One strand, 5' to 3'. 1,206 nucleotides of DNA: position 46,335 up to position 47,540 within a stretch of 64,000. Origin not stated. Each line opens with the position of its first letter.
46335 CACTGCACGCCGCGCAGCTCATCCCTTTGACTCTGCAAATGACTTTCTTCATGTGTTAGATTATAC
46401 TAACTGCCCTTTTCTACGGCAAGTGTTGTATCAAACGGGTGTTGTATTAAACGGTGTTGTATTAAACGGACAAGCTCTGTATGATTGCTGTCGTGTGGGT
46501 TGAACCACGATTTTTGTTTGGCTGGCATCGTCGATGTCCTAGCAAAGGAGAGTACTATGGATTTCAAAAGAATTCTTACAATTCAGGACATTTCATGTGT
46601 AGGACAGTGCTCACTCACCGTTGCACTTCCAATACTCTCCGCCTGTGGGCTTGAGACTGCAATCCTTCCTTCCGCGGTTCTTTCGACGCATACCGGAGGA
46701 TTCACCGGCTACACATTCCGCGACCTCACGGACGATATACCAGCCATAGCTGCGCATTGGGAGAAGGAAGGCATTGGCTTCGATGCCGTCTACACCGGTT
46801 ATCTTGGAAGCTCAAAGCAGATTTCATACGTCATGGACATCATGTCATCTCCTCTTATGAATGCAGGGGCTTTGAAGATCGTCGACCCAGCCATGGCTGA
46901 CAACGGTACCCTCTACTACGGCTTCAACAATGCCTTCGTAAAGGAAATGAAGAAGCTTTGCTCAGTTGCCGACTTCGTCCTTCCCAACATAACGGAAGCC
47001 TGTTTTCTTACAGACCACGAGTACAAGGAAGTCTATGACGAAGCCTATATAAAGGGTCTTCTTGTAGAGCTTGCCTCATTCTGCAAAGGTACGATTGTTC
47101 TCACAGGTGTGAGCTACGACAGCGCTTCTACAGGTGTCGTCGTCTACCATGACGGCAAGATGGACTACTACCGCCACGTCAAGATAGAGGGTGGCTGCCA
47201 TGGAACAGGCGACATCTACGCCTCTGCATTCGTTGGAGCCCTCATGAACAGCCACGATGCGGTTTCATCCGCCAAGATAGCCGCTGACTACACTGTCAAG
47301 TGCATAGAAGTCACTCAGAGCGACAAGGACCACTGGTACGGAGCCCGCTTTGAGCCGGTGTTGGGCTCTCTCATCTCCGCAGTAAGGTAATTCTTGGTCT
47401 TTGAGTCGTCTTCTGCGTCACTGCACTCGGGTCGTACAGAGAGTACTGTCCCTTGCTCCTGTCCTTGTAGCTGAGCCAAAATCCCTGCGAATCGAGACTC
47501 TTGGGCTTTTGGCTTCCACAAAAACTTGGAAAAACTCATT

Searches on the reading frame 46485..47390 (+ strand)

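Call 22: search_protein_families(library=ncbifam, proteins=[window:46485-47390:+], max_evalue=0.001)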
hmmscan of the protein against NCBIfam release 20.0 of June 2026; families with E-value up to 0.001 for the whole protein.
window:46485-47390:+ (301 aa): 12 families
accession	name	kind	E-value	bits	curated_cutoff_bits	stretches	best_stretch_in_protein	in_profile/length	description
NF005491.0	PRK07105.1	equivalog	1.6e-76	257.4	231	1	25-300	3-281/286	pyridoxamine kinase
NF006034.0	PRK08176.1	equivalog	5.5e-17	61.9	342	1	29-280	17-270/283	pyridoxine/pyridoxal/pyridoxamine kinase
TIGR00097.1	HMP-P_kinase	equivalog_domain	2.2e-14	53.4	204.95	1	97-275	66-239/254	bifunctional hydroxymethylpyrimidine kinase/phosphomethylpyrimidine kinase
TIGR00687.1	pyridox_kin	equivalog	2e-13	50.4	144.5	1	28-263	3-244/288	pyridoxal kinase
NF006346.0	PRK08573.1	equivalog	2e-12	46.6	528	1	93-276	68-246/450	bifunctional hydroxymethylpyrimidine kinase/phosphomethylpyrimidine kinase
NF004398.0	PRK05756.1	equivalog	2.1e-12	47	292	1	28-278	3-258/287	pyridoxal kinase PdxY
NF011301.0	PRK14713.1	equivalog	2.6e-12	46.3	512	1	97-276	89-264/534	bifunctional hydroxymethylpyrimidine kinase/phosphomethylpyrimidine kinase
NF007070.0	PRK09517.1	equivalog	3.4e-06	25.7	761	1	97-263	309-470/755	multifunctional thiamine-phosphate pyrophosphorylase/synthase/phosphomethylpyrimidine kinase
NF009078.0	PRK12413.1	equivalog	1.1e-05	25.2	225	1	99-276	71-242/253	bifunctional hydroxymethylpyrimidine kinase/phosphomethylpyrimidine kinase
NF009077.0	PRK12412.1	equivalog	1.1e-05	25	385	1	95-274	71-246/274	pyridoxine/pyridoxal/pyridoxamine kinase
NF009259.0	PRK12616.1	equivalog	9.9e-05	22.1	390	1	94-267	70-240/270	bifunctional hydroxymethylpyrimidine kinase/phosphomethylpyrimidine kinase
TIGR02152.1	D_ribokin_bact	equivalog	0.00068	19.1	299.65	1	155-272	169-282/298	ribokinase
